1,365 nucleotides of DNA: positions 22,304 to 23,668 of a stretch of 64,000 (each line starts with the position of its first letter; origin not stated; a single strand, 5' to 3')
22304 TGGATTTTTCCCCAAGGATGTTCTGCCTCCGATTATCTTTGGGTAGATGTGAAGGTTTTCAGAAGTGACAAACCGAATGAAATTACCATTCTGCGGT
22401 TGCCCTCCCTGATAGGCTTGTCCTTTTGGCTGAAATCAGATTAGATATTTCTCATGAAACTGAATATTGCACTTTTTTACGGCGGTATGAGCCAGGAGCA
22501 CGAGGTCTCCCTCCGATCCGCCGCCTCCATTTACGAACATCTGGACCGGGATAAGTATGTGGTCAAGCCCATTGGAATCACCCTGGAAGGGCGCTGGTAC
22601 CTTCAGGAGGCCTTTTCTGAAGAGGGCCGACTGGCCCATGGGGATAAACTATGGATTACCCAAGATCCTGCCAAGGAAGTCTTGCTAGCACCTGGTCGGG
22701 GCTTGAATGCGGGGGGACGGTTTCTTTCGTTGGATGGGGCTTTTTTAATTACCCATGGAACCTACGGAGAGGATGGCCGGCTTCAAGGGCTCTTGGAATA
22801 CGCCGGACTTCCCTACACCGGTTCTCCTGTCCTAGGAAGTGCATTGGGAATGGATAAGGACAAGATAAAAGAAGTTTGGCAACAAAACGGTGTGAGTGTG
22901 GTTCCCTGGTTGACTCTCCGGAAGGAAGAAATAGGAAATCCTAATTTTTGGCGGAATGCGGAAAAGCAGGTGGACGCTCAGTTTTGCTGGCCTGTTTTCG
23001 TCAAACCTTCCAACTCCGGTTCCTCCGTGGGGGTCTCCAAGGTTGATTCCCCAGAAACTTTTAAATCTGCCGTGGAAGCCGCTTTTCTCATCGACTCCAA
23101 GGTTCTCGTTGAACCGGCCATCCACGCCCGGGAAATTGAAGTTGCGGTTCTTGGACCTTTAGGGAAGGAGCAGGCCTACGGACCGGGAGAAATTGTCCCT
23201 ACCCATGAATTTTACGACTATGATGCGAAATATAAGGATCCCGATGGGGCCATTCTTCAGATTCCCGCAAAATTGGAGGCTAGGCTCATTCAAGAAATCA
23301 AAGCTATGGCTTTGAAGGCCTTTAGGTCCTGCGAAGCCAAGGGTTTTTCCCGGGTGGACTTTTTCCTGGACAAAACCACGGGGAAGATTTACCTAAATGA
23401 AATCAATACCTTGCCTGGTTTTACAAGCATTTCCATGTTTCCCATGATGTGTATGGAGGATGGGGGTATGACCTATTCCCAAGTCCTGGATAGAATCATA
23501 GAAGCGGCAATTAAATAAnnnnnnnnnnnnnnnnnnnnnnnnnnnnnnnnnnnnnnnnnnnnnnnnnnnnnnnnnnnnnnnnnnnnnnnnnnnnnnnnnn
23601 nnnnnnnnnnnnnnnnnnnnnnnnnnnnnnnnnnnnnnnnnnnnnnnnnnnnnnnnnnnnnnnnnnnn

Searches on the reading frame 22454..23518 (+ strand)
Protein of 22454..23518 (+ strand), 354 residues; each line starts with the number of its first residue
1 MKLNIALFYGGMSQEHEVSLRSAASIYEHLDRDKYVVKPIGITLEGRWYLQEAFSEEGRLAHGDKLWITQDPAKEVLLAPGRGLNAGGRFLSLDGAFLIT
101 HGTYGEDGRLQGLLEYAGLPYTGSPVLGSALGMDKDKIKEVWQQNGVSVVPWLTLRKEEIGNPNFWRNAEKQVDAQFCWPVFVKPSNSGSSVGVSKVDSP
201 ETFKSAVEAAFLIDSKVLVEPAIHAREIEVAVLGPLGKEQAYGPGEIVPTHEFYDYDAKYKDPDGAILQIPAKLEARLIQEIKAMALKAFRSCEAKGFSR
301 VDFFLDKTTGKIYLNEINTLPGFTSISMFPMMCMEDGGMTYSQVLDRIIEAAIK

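Call 3: search_protein_families(library=pfam, proteins=[window:22454-23518:+], max_evalue=0.1)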
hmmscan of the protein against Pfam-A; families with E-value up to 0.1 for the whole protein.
window:22454-23518:+ (354 aa): 5 families
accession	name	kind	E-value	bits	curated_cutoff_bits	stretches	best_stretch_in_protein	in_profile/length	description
PF07478.18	Dala_Dala_lig_C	-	2.7e-68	229.9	24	1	141-350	1-204/204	D-ala D-ala ligase C-terminus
PF01820.27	Dala_Dala_lig_N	-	2.4e-31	109.2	34.6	1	4-124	1-121/121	D-ala D-ala ligase N-terminus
PF02786.22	CPSase_L_D2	-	1e-06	28.9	19.8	1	172-319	32-178/211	Carbamoyl-phosphate synthase L chain, ATP binding domain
PF02222.28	ATP-grasp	-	1.5e-06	28.5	27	1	145-318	6-160/179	ATP-grasp domain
PF13535.11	ATP-grasp_4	-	0.0039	17.2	27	1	179-209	3-33/160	ATP-grasp domain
